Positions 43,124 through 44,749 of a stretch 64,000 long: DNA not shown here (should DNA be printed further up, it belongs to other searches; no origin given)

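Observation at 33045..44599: Orphan sigma-54-controlled sensing/uptake/catabolic locus (SBP-domain kinase, NtrC activator, Opp-like importer, AlaDH-family and PrpD-family enzymes)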

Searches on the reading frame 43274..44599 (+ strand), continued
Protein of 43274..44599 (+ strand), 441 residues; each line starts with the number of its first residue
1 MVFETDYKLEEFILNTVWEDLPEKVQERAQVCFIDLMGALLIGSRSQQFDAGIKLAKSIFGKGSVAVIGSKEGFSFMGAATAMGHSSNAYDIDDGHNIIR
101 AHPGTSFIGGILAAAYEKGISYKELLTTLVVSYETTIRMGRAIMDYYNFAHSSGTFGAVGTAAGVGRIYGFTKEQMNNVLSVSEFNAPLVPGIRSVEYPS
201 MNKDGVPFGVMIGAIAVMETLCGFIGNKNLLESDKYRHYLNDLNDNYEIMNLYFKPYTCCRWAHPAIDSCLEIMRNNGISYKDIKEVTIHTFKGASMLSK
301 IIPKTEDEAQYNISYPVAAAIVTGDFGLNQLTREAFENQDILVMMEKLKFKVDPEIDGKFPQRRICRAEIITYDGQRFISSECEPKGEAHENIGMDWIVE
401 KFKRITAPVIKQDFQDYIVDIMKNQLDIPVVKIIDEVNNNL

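Call 41: search_protein_families(library=pfam, proteins=[L006:11411-12046:+, L007:7533-8765:+, L076:13927-14799:+, L015:15412-16332:+, L066:11350-12858:+, L066:12851-13414:+, L066:13505-15331:+, L072:11456-12661:+, L079:9243-10166:+, L045:11359-12768:+], max_evalue=0.01)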
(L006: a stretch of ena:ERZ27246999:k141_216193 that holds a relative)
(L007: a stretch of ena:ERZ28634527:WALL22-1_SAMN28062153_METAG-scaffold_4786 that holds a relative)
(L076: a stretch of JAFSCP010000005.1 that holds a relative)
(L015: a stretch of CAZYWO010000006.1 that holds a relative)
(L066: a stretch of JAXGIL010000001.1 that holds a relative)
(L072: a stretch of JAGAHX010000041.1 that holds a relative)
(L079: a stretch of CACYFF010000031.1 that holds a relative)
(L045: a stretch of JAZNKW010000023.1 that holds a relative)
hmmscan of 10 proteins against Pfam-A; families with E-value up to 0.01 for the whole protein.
L006:11411-12046:+ (211 aa): 0 families

L007:7533-8765:+ (410 aa): 2 families
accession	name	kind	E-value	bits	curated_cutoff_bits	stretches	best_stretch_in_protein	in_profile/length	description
PF01207.24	Dus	-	2.2e-85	287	20.4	1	100-401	1-302/311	Dihydrouridine synthase (Dus)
PF01180.27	DHO_dh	-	0.0047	16.6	27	0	274-328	228-284/291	Dihydroorotate dehydrogenase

L076:13927-14799:+ (290 aa): 2 families
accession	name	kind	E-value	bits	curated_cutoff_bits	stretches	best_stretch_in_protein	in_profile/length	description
PF03418.19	Peptidase_A25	-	1.2e-65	222.2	27.8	1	16-237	15-237/353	Germination protease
PF06866.16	DUF1256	-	0.0061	16.4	27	0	78-123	13-53/164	Protein of unknown function (DUF1256)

L015:15412-16332:+ (306 aa): 1 family
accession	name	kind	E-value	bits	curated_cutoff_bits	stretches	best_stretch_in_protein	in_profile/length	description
PF07454.18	SpoIIP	-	4.1e-61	207.3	24.4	1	54-299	23-269/269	Stage II sporulation protein P (SpoIIP)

L066:11350-12858:+ (502 aa): 2 families
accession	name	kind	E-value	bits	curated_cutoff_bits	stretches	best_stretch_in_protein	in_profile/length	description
PF01171.26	ATP_bind_3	-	5.6e-47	160.3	27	1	60-239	2-181/182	PP-loop family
PF11734.13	TilS_C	-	1.5e-14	53.6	22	1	425-491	3-69/74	TilS substrate C-terminal domain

L066:12851-13414:+ (187 aa): 1 family
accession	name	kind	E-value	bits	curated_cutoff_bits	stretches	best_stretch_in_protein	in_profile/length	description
PF00156.33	Pribosyltran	-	3.1e-30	105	26.3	1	14-159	4-157/158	Phosphoribosyl transferase domain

L066:13505-15331:+ (608 aa): 10 families
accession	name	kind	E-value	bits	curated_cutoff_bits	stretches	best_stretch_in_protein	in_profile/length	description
PF01434.24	Peptidase_M41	-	2.3e-70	236.8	29.9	1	413-599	2-189/191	Peptidase family M41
PF00004.35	AAA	-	1.4e-46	158.6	21.2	1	199-331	1-130/131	ATPase family associated with various cellular activities (AAA)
PF06480.20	FtsH_ext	-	4.2e-13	49.8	25.5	1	10-101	3-100/103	FtsH Extracellular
PF17862.7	AAA_lid_3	-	4.5e-12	45.7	27.2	1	354-398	1-45/45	AAA+ lid domain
PF07728.20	AAA_5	-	2.8e-05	24.6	22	1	198-312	1-125/139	AAA domain (dynein-related subfamily)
PF06068.19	TIP49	-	0.00031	20.5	23.8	1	195-232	49-88/347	TIP49 P-loop domain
PF05496.18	RuvB_N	-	0.0023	18.2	27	0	198-231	35-68/159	Holliday junction DNA helicase RuvB P-loop domain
PF13191.12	AAA_16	-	0.0024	18.8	32.6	0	196-217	24-45/167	AAA ATPase domain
PF13207.12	AAA_17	-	0.0048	17.6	27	0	202-252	1-50/136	AAA domain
PF07724.20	AAA_2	-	0.0057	17.2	27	0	246-267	66-87/166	AAA domain (Cdc48 subfamily)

L072:11456-12661:+ (401 aa): 3 families
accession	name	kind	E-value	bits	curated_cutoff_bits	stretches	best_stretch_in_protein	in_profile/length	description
PF00291.31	PALP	-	2.4e-85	286.9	35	1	27-304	8-295/295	Pyridoxal-phosphate dependent enzyme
PF01842.31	ACT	-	4.9e-05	23.5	27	1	332-391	6-63/66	ACT domain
PF13291.12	ACT_4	-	0.00023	22.2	27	1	328-392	8-69/80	ACT domain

L079:9243-10166:+ (307 aa): 14 families
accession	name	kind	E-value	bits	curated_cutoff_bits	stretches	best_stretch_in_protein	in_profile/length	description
PF06325.19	PrmA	-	3.1e-73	247.3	22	1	2-296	1-292/296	Ribosomal protein L11 methyltransferase (PrmA)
PF05175.20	MTS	-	2.6e-08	34.1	23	1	150-236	21-105/170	Methyltransferase small domain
PF02475.24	TRM5-TYW2_MTfase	-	3.4e-08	34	28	1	157-258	30-132/164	TRM5/TYW2 methyltransferase domain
PF13847.12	Methyltransf_31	-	8.5e-08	32.4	27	1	162-262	2-110/145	Methyltransferase domain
PF13649.12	Methyltransf_25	-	1.3e-07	32.7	27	1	167-254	1-94/97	Methyltransferase domain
PF08241.18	Methyltransf_11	-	3e-05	25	21.2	1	168-247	1-81/95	Methyltransferase domain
PF03602.21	Cons_hypoth95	-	5.5e-05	23.4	24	1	163-228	41-106/182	Conserved hypothetical protein 95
PF13489.12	Methyltransf_23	-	6.4e-05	23.2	27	1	154-243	14-95/164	Methyltransferase domain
PF08242.18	Methyltransf_12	-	0.00047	21.3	30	1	168-242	1-78/98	Methyltransferase domain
PF12847.13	Methyltransf_18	-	0.00068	20.1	27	1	154-227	5-79/151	Methyltransferase domain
PF02005.22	TRM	-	0.0017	18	27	1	157-221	43-109/376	N2,N2-dimethylguanosine tRNA methyltransferase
PF10294.15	Methyltransf_16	-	0.0037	17.5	21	1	159-223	42-108/174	Lysine methyltransferase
PF01135.25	PCMT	-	0.0039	17.4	20.3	1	153-229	65-140/210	Protein-L-isoaspartate(D-aspartate) O-methyltransferase (PCMT)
PF02353.26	CMAS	-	0.0083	15.9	27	0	159-217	58-116/273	Mycolic acid cyclopropane synthetase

L045:11359-12768:+ (469 aa): 10 families
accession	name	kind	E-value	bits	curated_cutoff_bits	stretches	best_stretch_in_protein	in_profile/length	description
PF00158.32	Sigma54_activat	-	5.7e-65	218.5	20.2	1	156-318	4-167/168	Sigma-54 interaction domain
PF14532.12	Sigma54_activ_2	-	8.6e-26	91.3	25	1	159-323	6-138/138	Sigma-54 interaction domain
PF25601.1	AAA_lid_14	-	4.8e-21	74.8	27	1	325-405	2-80/87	AAA+ ATPase lid domain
PF02954.25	HTH_8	-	7e-11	42.1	22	1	429-465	6-42/42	Bacterial regulatory protein, Fis family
PF07728.20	AAA_5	-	2.5e-08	34.5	22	1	176-312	1-138/139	AAA domain (dynein-related subfamily)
PF07724.20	AAA_2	-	0.00035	21.1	27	1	177-304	6-135/166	AAA domain (Cdc48 subfamily)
PF00493.29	MCM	-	0.0024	17.5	23.3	1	170-270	53-147/224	MCM P-loop domain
PF13185.12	GAF_2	-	0.0049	17.5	28.6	0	64-123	57-121/136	GAF domain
PF18024.7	HTH_50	-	0.0052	16.9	27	1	419-468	2-50/50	Helix-turn-helix domain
PF00004.35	AAA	-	0.008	17.1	21.2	0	177-294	1-110/131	ATPase family associated with various cellular activities (AAA)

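Call 43: list_cluster_members(proteins=[P0001, P0035, P0059, P0045, P0050, P0056, P0073, P0075, P0081, P0107])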
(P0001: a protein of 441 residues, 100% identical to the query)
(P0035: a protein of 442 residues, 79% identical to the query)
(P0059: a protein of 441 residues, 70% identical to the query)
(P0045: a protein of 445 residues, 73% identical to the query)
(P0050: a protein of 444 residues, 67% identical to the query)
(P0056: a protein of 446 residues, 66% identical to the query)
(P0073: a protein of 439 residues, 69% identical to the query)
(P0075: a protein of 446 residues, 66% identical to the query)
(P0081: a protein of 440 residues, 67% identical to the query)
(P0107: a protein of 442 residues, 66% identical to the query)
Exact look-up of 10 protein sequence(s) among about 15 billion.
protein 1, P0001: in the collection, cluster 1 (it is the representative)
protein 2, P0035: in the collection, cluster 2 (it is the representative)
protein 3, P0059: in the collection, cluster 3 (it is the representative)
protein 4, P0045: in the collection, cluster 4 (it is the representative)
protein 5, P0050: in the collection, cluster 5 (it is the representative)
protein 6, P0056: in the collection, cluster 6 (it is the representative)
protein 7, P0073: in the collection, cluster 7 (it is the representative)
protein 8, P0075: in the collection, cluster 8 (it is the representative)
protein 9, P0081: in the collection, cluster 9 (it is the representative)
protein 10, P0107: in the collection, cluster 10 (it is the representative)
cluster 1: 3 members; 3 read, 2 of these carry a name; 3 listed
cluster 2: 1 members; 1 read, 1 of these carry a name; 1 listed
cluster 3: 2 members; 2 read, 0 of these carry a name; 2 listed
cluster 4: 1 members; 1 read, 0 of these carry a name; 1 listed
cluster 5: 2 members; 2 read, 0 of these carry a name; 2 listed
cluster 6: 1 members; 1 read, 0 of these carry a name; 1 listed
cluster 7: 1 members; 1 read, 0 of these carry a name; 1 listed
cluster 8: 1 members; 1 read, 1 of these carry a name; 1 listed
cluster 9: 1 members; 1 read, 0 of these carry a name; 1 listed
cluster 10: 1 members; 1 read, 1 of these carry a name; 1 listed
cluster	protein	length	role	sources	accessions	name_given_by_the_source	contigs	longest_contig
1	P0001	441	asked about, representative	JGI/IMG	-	2-methylcitrate dehydratase PrpD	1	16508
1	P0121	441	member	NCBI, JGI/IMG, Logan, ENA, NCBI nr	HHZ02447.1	MAG TPA: MmgE/PrpD family protein [Tissierellia bacterium] | MmgE/PrpD family protein [Tissierellia bacterium]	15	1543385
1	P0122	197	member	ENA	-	-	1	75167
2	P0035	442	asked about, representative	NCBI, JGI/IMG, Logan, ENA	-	2-methylcitrate dehydratase PrpD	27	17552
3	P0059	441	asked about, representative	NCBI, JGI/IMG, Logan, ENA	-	-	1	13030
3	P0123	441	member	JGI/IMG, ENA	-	-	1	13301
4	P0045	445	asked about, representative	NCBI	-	-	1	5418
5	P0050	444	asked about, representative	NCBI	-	-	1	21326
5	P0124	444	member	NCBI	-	-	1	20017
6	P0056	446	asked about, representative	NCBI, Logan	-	-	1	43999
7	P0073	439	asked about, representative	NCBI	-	-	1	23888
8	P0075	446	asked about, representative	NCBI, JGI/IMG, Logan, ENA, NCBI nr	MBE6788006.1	MAG: MmgE/PrpD family protein [Ruminococcaceae bacterium] | MmgE/PrpD family protein [Oscillospiraceae bacterium]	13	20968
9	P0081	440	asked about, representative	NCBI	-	-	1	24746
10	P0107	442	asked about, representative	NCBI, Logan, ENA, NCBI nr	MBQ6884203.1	MAG: MmgE/PrpD family protein [Clostridia bacterium] | MmgE/PrpD family protein [Clostridia bacterium]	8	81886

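Call 55: search_solved_structures(query=A1, max_evalue=0.00001, show_alignments=4)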
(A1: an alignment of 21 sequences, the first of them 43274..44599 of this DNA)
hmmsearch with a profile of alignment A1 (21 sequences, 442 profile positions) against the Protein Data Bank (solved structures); distinct sequences matched with E-value up to 0.00001: 11.
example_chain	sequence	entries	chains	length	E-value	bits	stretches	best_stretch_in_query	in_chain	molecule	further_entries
7bra_A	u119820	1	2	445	1.7e-23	86.2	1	27-402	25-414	Bacillus subtilis IRG1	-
7e9d_A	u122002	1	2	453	3.5e-22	81.8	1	27-402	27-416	IRG1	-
2hp3_A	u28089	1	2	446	6.1e-21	77.7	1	22-349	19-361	IDS-epimerase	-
2hp0_A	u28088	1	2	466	6.5e-21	77.6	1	20-349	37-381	IDS-epimerase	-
12vw_A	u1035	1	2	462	5.8e-10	41.6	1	18-430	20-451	Cis-aconitate decarboxylase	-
12ux_A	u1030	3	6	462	8e-10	41.1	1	18-430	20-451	Cis-aconitate decarboxylase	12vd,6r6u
12vt_A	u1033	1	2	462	8.8e-10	41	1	18-430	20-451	Cis-aconitate decarboxylase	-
12vq_A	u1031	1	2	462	1.1e-09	40.6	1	18-430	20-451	Cis-aconitate decarboxylase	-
7br9_A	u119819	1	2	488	1.8e-08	36.7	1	15-429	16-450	Cis-aconitate decarboxylase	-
6r6t_A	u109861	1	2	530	2.5e-08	36.2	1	15-429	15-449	Cis-aconitate decarboxylase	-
1szq_A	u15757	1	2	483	1.1e-06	30.8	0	257-425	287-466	2-methylcitrate dehydratase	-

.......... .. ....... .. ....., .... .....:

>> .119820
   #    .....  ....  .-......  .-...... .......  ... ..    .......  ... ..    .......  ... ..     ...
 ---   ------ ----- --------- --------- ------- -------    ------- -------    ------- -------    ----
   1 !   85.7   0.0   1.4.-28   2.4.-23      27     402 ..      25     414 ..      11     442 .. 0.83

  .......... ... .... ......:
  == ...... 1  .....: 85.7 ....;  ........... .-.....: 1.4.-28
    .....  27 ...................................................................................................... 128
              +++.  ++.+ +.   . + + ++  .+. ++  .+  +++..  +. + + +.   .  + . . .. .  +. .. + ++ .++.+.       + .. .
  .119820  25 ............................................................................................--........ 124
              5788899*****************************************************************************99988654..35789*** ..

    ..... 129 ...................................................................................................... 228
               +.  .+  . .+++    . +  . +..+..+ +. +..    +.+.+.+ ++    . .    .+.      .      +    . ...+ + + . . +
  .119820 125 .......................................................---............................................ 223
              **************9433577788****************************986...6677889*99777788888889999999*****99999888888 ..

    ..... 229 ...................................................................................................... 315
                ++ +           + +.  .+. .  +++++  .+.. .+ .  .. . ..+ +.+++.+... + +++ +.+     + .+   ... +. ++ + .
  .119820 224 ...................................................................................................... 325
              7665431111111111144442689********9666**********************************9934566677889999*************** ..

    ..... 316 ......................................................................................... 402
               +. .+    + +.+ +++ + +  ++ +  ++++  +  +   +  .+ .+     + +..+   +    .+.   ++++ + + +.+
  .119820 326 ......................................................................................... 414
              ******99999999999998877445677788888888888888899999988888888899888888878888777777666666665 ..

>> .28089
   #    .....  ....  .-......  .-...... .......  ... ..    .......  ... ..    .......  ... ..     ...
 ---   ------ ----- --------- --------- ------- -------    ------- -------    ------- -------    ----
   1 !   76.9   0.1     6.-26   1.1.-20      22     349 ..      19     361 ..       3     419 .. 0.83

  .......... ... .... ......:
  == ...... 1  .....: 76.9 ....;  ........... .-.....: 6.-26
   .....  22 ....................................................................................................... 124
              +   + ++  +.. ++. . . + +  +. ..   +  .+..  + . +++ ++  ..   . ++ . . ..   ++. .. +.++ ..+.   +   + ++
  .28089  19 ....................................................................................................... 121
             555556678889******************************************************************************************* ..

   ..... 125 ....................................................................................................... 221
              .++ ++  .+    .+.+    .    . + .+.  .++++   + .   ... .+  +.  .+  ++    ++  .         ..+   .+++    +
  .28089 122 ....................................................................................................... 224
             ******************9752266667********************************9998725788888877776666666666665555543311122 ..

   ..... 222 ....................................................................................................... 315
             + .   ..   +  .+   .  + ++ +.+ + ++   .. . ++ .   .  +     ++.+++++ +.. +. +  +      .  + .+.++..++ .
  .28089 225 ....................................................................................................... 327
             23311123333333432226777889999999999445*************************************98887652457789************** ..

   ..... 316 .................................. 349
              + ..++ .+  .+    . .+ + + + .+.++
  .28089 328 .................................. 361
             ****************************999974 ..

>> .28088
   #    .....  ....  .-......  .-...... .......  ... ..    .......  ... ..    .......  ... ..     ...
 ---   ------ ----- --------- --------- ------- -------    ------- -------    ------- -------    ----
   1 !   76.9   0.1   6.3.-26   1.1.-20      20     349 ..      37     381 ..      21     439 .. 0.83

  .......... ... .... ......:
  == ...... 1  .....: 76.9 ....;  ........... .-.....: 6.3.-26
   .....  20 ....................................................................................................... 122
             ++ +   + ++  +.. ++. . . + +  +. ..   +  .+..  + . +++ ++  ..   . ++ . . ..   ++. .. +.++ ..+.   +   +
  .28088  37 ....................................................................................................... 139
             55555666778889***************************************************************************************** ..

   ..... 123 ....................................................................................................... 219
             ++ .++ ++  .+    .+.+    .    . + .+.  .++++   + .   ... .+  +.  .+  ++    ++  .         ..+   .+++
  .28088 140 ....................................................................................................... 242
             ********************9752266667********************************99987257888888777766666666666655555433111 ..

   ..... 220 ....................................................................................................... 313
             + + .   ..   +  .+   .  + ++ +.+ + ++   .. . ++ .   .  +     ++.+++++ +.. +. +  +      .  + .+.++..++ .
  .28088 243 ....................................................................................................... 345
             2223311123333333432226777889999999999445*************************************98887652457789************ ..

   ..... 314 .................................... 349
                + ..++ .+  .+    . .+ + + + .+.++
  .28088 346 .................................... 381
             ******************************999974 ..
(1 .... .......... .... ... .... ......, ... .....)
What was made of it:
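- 43274..44599 (+): MmgE/PrpD-fold enzyme of the iminodisuccinate-epimerase/YxeQ-like branch. Predicted epimerase/isomerase acting on a dicarboxylate. The profile against PDB gives YxeQ ('B. subtilis IRG1') 1.7e-23, IDS epimerase 6e-21, CAD 6e-10 and PrpD 1e-6 (call 55).
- On 2-methylcitrate dehydratase PrpD/MmgE: With the family profile, PDB 1SZQ scores only 1e-6 (call 55).
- The nearest solved relatives are IDS epimerase and YxeQ (call 55). The nearest relatives are epimerases or of unknown function, not decarboxylases (call 55).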
